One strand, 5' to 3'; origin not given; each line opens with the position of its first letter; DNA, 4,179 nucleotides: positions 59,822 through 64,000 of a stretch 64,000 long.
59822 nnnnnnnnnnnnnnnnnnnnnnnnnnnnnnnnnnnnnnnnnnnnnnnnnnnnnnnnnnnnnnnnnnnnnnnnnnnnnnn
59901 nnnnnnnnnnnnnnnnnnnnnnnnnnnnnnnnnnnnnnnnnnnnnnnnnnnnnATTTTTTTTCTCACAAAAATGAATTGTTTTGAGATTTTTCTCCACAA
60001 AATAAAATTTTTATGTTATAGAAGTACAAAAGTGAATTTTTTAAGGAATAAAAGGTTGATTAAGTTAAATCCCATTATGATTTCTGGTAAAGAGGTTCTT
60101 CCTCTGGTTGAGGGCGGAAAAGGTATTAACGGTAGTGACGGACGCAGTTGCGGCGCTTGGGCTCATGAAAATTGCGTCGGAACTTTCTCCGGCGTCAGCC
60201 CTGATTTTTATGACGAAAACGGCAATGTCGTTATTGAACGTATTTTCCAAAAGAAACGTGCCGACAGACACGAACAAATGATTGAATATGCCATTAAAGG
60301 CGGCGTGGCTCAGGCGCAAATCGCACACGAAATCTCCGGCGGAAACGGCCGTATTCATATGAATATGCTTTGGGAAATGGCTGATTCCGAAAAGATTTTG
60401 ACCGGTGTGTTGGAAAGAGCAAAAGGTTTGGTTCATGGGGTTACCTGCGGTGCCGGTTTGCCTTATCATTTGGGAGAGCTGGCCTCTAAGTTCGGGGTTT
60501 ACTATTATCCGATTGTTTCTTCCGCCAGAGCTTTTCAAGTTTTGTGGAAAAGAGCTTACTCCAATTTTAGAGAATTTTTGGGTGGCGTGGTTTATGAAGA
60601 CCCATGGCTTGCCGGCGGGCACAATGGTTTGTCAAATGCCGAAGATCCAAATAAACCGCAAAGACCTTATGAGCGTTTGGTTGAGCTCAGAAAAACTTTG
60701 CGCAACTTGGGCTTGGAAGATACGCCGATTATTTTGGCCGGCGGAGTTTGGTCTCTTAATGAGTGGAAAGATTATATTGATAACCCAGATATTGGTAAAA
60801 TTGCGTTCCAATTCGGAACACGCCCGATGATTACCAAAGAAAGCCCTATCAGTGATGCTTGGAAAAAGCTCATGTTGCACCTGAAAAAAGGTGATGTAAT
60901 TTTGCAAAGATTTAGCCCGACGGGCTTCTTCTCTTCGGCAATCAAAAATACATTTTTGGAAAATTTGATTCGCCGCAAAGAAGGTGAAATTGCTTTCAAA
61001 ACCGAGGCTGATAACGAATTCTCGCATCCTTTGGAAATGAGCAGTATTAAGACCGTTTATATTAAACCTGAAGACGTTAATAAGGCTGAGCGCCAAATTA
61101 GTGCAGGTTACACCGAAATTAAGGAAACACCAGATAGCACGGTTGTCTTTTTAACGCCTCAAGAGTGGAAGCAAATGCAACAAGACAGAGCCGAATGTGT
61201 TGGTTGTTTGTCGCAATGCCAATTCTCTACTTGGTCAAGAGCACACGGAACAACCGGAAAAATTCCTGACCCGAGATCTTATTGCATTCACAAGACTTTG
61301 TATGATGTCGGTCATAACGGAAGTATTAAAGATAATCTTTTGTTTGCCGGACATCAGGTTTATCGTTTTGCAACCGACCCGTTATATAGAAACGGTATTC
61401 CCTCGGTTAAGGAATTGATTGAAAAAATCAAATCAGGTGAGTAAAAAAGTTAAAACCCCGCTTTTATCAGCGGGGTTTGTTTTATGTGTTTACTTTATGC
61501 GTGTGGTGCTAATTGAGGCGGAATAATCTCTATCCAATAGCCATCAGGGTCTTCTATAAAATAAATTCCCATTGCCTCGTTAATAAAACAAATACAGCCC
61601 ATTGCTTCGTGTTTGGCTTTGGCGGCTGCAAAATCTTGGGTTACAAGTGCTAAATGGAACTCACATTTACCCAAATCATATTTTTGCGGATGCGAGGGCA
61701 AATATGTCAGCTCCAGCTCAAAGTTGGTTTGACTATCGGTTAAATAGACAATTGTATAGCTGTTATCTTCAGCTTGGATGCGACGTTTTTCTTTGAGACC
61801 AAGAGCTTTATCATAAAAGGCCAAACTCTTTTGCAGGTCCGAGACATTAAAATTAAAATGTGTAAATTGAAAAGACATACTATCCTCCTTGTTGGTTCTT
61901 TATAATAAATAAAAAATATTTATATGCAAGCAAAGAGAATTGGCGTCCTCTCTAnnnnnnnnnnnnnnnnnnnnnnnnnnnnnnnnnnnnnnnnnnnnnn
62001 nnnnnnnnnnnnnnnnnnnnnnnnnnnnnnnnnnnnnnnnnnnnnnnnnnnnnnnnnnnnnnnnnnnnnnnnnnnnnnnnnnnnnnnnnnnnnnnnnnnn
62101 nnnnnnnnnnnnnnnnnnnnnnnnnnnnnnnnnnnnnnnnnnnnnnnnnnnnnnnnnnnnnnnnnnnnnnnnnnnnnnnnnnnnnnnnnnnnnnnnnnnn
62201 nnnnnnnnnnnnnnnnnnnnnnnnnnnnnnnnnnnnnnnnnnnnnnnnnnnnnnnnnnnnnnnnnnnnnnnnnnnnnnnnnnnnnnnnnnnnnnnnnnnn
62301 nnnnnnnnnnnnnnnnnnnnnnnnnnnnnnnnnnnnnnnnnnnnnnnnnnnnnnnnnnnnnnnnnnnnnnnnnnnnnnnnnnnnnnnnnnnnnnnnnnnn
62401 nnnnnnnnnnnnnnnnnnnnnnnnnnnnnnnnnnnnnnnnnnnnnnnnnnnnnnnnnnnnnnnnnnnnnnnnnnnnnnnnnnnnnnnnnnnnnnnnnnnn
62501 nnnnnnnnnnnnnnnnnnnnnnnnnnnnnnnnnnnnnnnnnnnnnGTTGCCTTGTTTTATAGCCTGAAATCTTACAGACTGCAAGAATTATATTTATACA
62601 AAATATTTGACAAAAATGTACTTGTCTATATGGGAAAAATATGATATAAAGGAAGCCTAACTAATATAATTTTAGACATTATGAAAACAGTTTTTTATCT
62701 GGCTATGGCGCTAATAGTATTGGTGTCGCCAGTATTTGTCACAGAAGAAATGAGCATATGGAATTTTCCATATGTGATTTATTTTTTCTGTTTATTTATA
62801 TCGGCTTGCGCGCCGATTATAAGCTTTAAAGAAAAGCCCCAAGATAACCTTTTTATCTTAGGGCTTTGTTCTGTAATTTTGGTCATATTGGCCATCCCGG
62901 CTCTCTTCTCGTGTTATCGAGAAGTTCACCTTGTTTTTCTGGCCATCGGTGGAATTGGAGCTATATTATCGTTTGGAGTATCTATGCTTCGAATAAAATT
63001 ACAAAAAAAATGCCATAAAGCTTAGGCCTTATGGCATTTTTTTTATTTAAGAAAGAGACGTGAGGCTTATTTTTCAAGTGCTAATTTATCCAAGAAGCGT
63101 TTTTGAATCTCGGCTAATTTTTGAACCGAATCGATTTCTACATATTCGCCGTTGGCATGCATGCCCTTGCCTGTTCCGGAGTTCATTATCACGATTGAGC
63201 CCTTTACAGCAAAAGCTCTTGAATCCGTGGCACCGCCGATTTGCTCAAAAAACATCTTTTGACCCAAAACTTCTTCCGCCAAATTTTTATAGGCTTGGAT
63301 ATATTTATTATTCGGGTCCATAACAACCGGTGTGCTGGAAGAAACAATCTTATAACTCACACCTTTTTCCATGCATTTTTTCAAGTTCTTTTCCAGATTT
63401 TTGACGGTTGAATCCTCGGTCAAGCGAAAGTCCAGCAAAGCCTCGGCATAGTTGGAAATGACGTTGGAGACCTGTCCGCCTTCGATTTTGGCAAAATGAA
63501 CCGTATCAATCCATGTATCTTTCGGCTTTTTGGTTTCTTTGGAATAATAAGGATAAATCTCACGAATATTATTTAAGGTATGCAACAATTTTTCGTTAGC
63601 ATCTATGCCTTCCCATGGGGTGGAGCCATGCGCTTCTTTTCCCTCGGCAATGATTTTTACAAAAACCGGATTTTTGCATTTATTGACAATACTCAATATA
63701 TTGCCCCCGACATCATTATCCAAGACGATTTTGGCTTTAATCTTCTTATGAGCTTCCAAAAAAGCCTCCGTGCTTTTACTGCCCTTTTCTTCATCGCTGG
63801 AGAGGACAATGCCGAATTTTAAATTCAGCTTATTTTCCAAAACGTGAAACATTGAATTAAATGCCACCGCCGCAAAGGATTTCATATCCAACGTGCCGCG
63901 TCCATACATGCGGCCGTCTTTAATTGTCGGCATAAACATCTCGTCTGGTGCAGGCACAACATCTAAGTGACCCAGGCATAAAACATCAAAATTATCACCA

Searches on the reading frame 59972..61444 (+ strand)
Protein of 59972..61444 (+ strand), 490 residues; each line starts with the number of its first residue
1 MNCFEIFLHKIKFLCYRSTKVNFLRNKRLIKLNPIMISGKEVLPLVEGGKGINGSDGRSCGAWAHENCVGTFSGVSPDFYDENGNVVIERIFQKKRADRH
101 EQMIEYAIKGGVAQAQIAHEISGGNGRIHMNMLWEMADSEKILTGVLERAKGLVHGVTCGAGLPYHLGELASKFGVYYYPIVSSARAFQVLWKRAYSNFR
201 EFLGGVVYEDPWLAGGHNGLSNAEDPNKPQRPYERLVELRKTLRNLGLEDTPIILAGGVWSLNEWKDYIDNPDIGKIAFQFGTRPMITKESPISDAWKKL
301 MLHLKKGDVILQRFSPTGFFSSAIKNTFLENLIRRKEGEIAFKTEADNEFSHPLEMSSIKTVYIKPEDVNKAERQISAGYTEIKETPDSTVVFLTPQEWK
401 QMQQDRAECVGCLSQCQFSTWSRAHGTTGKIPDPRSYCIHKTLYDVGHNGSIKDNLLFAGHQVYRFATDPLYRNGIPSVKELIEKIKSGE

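Call 27: search_protein_families(library=pfam, proteins=[window:59972-61444:+], max_evalue=0.001)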
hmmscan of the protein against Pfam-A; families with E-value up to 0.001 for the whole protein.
window:59972-61444:+ (490 aa): 1 family
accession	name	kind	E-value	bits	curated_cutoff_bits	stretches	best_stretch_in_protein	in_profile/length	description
PF03060.21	NMO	-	7.6e-07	29.3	28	1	153-346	113-285/331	Nitronate monooxygenase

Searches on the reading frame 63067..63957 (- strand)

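Call 27: search_protein_families(library=pfam, proteins=[window:63067-63957:-], max_evalue=0.001)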
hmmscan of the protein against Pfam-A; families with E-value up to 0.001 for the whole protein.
window:63067-63957:- (296 aa): 2 families
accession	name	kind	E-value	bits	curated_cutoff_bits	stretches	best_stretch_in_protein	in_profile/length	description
PF01546.33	Peptidase_M20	-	7.1e-23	82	24.6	1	7-290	18-205/206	Peptidase family M20/M25/M40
PF07687.19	M20_dimer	-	3.5e-14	53.1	21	1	98-198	7-101/107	Peptidase dimerisation domain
